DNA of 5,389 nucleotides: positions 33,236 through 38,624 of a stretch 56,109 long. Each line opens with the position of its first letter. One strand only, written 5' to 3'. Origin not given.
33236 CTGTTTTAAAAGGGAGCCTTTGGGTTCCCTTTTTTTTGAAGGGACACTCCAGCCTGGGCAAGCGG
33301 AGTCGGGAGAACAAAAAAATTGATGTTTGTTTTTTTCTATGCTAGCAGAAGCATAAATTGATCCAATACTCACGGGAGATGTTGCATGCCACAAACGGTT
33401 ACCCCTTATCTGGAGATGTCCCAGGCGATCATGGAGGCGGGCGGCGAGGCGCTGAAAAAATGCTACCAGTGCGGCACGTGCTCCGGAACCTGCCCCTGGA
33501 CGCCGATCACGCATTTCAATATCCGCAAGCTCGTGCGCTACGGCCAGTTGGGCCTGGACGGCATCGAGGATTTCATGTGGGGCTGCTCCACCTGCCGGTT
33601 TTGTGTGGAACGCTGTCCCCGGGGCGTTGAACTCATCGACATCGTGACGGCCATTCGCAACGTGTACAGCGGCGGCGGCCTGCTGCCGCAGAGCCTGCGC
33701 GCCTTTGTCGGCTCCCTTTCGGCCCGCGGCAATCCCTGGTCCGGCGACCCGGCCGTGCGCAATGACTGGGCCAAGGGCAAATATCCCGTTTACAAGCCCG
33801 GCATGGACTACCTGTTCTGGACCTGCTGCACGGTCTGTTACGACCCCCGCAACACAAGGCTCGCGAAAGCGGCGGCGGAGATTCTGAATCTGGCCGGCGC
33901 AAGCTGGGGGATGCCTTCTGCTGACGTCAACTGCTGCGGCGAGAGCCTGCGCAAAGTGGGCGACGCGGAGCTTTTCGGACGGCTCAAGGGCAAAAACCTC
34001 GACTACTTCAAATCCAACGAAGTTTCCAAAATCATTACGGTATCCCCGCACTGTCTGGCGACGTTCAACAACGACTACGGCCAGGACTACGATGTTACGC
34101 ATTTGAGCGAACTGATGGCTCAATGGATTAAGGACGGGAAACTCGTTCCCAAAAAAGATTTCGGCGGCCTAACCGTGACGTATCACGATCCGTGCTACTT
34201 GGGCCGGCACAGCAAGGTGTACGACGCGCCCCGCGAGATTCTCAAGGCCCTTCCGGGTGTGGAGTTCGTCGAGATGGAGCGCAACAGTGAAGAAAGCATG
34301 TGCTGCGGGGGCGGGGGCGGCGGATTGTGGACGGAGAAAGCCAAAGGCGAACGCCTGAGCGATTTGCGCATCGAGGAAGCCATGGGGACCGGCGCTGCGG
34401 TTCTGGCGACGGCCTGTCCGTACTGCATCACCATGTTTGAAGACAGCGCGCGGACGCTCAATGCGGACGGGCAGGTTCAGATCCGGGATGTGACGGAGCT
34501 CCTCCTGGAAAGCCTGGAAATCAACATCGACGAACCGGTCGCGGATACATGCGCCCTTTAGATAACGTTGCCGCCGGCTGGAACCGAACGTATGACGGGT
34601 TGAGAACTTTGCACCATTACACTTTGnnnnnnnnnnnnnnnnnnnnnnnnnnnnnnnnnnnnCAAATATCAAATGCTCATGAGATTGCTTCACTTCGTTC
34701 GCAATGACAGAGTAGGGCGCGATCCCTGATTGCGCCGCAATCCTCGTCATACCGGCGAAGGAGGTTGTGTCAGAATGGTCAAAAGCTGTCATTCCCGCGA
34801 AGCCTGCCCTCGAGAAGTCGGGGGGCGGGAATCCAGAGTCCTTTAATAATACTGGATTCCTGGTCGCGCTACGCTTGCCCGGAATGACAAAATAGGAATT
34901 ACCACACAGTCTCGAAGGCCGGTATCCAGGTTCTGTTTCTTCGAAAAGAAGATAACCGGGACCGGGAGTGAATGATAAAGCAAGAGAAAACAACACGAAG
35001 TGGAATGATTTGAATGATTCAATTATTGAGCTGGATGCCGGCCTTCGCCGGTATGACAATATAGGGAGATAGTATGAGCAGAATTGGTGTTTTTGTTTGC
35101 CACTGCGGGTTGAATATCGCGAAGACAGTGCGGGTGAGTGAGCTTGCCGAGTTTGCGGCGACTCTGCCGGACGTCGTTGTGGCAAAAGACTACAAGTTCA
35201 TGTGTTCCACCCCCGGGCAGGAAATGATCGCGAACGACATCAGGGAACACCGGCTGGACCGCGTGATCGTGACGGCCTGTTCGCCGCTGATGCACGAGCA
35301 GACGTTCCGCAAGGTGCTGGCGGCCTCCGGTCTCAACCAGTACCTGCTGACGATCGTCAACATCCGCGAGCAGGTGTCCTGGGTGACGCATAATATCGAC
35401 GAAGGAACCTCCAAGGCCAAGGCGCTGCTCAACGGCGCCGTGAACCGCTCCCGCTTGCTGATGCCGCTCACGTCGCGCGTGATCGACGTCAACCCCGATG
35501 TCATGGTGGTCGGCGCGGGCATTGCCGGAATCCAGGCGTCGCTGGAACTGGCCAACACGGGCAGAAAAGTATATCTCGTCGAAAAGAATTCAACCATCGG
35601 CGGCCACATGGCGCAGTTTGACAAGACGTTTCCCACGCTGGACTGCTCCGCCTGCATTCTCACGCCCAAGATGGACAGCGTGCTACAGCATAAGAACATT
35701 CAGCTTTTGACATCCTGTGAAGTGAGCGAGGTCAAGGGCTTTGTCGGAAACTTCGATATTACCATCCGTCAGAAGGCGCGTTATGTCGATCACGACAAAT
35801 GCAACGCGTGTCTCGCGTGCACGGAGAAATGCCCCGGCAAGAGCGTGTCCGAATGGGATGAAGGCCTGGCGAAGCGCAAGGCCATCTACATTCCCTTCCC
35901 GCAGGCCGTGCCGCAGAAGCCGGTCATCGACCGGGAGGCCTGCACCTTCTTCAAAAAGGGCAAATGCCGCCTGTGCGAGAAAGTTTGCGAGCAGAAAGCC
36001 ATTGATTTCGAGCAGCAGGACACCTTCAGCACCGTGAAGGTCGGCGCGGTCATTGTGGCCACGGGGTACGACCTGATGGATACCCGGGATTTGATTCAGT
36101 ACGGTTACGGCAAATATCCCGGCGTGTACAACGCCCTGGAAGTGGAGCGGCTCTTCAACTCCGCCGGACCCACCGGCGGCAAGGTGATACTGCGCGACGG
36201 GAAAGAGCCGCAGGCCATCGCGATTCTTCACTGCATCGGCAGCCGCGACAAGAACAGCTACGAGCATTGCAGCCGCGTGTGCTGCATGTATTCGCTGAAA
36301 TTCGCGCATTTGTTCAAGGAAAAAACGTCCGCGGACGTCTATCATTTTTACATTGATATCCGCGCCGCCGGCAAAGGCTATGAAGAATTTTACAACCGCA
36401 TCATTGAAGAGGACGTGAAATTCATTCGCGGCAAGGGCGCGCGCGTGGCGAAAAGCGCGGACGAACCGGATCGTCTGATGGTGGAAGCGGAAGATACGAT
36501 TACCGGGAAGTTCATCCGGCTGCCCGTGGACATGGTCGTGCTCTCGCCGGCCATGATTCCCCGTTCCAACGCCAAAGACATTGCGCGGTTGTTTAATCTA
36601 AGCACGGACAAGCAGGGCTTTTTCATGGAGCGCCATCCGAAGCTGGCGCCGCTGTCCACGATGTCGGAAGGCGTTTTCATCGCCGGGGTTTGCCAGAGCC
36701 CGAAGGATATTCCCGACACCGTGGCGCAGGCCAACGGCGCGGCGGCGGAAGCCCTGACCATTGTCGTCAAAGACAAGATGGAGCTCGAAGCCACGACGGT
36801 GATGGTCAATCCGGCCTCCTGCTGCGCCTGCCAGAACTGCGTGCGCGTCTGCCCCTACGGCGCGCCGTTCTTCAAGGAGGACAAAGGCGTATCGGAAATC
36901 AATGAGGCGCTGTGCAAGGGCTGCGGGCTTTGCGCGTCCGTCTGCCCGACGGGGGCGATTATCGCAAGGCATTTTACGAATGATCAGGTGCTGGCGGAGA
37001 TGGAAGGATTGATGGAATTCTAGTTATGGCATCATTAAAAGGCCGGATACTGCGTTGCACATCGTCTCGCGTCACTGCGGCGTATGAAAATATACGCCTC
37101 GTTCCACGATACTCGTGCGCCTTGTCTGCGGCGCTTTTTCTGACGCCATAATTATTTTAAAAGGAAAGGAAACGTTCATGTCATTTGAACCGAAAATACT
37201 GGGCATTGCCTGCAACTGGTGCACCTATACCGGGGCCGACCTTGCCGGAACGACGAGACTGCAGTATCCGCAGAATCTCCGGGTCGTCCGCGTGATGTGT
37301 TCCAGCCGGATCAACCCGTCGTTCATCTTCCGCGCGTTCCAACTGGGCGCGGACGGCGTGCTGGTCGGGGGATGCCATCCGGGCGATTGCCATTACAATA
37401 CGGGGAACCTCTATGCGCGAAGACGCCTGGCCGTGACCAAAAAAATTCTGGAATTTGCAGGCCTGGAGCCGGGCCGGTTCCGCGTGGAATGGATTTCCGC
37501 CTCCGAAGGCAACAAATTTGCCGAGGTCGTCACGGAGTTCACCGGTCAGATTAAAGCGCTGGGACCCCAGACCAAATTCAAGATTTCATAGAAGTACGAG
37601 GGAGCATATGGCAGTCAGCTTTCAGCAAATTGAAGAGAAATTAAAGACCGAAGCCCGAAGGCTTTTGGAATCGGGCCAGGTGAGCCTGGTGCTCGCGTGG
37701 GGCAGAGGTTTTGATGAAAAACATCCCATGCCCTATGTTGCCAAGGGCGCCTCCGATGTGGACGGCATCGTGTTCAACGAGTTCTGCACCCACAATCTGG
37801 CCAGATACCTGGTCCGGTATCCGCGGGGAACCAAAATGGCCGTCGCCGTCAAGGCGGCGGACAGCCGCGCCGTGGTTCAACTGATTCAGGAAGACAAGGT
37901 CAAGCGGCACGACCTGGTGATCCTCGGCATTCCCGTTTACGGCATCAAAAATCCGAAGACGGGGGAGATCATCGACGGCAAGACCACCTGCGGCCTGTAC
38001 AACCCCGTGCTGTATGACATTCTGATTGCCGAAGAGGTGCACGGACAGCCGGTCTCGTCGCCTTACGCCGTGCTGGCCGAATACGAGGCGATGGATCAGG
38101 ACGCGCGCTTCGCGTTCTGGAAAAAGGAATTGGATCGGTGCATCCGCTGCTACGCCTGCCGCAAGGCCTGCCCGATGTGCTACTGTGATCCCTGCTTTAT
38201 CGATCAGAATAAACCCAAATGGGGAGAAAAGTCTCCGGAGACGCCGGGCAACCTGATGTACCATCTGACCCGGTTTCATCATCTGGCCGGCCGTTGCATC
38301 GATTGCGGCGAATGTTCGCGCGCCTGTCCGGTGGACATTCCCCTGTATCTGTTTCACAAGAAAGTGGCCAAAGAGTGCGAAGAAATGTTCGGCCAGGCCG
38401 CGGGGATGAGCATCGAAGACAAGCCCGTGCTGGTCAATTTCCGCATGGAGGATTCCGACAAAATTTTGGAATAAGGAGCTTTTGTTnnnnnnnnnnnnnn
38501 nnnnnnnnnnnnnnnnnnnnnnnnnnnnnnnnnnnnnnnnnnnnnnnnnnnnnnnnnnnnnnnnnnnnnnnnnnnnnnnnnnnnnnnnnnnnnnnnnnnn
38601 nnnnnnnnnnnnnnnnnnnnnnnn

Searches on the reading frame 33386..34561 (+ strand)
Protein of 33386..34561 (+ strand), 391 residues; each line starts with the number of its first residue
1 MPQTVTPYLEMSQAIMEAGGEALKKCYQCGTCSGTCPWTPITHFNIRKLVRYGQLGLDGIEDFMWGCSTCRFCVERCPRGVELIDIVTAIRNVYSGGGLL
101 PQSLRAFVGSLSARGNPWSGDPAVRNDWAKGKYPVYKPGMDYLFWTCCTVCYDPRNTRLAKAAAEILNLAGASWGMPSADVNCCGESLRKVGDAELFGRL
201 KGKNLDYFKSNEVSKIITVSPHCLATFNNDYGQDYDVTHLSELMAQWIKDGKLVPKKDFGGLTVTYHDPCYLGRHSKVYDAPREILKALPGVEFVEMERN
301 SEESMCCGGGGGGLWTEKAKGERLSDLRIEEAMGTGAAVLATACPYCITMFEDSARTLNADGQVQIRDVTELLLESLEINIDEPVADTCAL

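Call 4: search_protein_families(library=pfam, proteins=[window:33386-34561:+], max_evalue=0.01)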
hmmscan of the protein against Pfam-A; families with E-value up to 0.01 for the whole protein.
window:33386-34561:+ (391 aa): 6 families
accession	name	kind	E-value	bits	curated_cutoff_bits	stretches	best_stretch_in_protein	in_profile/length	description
PF02754.22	CCG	-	2.5e-34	117.7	20.6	2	264-351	1-84/85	Cysteine-rich domain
PF13183.11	Fer4_8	-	1.5e-09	38.7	27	1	23-81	2-68/68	4Fe-4S dicluster domain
PF13237.11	Fer4_10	-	1e-07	32.2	25.5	1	23-78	6-53/53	4Fe-4S dicluster domain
PF13187.11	Fer4_9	-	2.4e-07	31.1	27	1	25-80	1-50/52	4Fe-4S dicluster domain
PF25160.1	LdpA_Fe-S-bd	-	0.00016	21.8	27.6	1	13-45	16-47/49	LdpA Fe-S cluster-binding domain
PF12838.12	Fer4_7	-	0.00051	20.9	27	1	25-81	1-52/52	4Fe-4S dicluster domain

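Call 8: search_protein_families(library=ncbifam, proteins=[window:33386-34561:+], max_evalue=0.00001)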
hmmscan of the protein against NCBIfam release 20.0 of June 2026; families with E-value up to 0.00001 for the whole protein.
window:33386-34561:+ (391 aa): 15 families
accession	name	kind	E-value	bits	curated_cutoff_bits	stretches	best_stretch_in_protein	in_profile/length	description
NF004898.0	PRK06259.1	equivalog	5e-49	167.2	385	1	21-375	131-486/488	fumarate reductase (CoM/CoB) subunit TfrB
NF045670.1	quin_L_LdhH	equivalog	8.6e-31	106.9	800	1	117-373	444-705/706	L-lactate dehydrogenase (quinone) large subunit LdhH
TIGR03290.1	CoB_CoM_SS_C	equivalog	4e-24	85.3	160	1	24-106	2-87/144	CoB--CoM heterodisulfide reductase subunit C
NF045724.1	ferredox_TmcB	equivalog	3.6e-23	81.8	735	1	67-377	101-428/430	electron transfer complex ferredoxin TmcB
NF038018.1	qmoC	equivalog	1.2e-18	67.8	300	1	8-105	2-102/360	quinone-interacting membrane-bound oxidoreductase complex subunit QmoC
NF045663.1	diclust_near_Sec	equivalog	1e-17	63.5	530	1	62-349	350-616/759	pyridine nucleotide-disulfide oxidoreductase/dicluster-binding protein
NF008369.0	PRK11168.1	equivalog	6.4e-17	61.5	278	1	142-353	169-382/401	anaerobic glycerol-3-phosphate dehydrogenase subunit C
NF045796.1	DsrK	equivalog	9.5e-15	54.2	400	1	227-320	291-380/453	sulfate reduction electron transfer complex DsrMKJOP subunit DsrK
NF045711.1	sulf_resp_HmcF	equivalog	2.8e-13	49.5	750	1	172-356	235-430/457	sulfate respiration complex iron-sulfur protein HmcF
NF008434.0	PRK11274.1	equivalog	2.8e-10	39.7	333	0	259-357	300-394/409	glycolate oxidase subunit GlcF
TIGR03379.1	glycerol3P_GlpC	equivalog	3.8e-09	35.8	279.9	0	144-317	166-342/397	anaerobic glycerol-3-phosphate dehydrogenase subunit GlpC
NF041779.1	hetero_SS_HdrC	equivalog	5.9e-09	35.7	350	1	22-93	29-102/198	ferredoxin:CoB-CoM heterodisulfide reductase subunit HdrC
NF041890.1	hdrC_Methbact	equivalog_domain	1.7e-07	31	270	1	17-93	22-100/192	ferredoxin:CoB-CoM heterodisulfide reductase subunit HdrC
TIGR00314.1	cdhA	equivalog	4.2e-06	24.9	781.3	1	21-90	396-462/784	CO dehydrogenase/acetyl-CoA synthase complex subunit alpha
TIGR03288.1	CoB_CoM_SS_B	equivalog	9.1e-06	25.1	345.15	0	219-353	100-239/290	CoB--CoM heterodisulfide reductase subunit B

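Call 60: search_solved_structures(query=window:33386-34561:+, max_evalue=0.00001)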
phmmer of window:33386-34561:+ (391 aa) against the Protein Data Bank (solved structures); distinct sequences matched with E-value up to 0.00001: 6.
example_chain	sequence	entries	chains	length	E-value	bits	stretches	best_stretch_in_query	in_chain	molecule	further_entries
9ojn_A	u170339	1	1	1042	4.6e-63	216.7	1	61-379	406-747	Iron-sulfur-binding reductase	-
8rvv_C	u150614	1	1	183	1.9e-21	79.6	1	10-111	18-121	H(2):CoB-CoM heterodisulfide,ferredoxin reductase subunit C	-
8rvu_c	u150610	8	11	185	2e-21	79.6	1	10-111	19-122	H(2):CoB-CoM heterodisulfide,ferredoxin reductase subunit C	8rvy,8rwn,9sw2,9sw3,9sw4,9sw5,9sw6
9sfi_E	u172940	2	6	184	1.3e-20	76.9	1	21-106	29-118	H(2)/formate:CoB-CoM heterodisulfide,ferredoxin reductase subunit C2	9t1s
5odc_C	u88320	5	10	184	7.5e-20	74.4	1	22-100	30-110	Heterodisulfide reductase, subunit C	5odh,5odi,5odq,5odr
7bkb_C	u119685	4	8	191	1.2e-17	67.1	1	10-107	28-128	CoB--CoM heterodisulfide reductase subunit C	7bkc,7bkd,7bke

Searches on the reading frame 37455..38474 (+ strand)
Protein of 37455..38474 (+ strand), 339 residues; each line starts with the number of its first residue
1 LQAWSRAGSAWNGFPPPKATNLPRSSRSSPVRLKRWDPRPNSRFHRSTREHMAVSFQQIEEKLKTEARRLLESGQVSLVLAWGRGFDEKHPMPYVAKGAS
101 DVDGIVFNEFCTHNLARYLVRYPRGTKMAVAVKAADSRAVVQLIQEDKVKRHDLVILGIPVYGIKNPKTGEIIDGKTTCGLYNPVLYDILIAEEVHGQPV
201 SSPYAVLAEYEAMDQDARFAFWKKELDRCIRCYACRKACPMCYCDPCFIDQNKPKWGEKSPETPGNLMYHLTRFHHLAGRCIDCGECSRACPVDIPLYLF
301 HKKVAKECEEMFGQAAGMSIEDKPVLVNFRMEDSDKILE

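Call 3: search_protein_families(library=pfam, proteins=[window:37455-38474:+], max_evalue=0.01)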
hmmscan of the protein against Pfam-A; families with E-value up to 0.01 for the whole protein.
window:37455-38474:+ (339 aa): 13 families
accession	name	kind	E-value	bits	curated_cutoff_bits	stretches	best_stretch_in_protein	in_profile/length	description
PF12797.12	Fer4_2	-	3.5e-09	36.5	24.5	2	225-240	6-21/22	4Fe-4S binding domain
PF00037.32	Fer4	-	3e-08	33.6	21.1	2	279-295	6-22/24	4Fe-4S binding domain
PF13183.11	Fer4_8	-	2.7e-07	31.4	27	1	225-295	1-68/68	4Fe-4S dicluster domain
PF13187.11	Fer4_9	-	1.2e-05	25.6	27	1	228-294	1-50/52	4Fe-4S dicluster domain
PF12800.12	Fer4_4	-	1.3e-05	25.6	24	0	227-241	2-16/17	4Fe-4S binding domain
PF13534.11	Fer4_17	-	4.2e-05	24.4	22.2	1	228-295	1-60/61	4Fe-4S dicluster domain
PF13237.11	Fer4_10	-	5.4e-05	23.5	25.5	2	223-292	3-53/53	4Fe-4S dicluster domain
PF12798.12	Fer4_3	-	0.00015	22.8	27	0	281-295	1-15/15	4Fe-4S binding domain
PF12838.12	Fer4_7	-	0.0002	22.2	27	1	228-295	1-52/52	4Fe-4S dicluster domain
PF12837.12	Fer4_6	-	0.00037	20.8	25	1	278-295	6-23/24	4Fe-4S binding domain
PF14697.11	Fer4_21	-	0.0034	17.9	35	0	280-293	7-53/59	4Fe-4S dicluster domain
PF14691.11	Fer4_20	-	0.0066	16.7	25.8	1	274-307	17-52/113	Dihydroprymidine dehydrogenase domain II, 4Fe-4S cluster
PF13746.11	Fer4_18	-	0.0078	16.8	27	0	275-296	55-76/114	4Fe-4S dicluster domain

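Call 8: search_protein_families(library=ncbifam, proteins=[window:37455-38474:+], max_evalue=0.00001)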
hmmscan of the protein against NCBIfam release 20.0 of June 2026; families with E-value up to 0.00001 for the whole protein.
window:37455-38474:+ (339 aa): 1 family
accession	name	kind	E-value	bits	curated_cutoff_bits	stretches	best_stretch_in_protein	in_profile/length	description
NF058577.1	FdxA_fam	equivalog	1.8e-06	28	65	0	278-294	35-51/52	4Fe-4S ferredoxin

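Call 87: search_protein_families(library=ncbifam, proteins=[window:37608-38474:+], max_evalue=1e-8)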
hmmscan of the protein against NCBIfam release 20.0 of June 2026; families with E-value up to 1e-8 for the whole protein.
window:37608-38474:+ (288 aa): 0 families
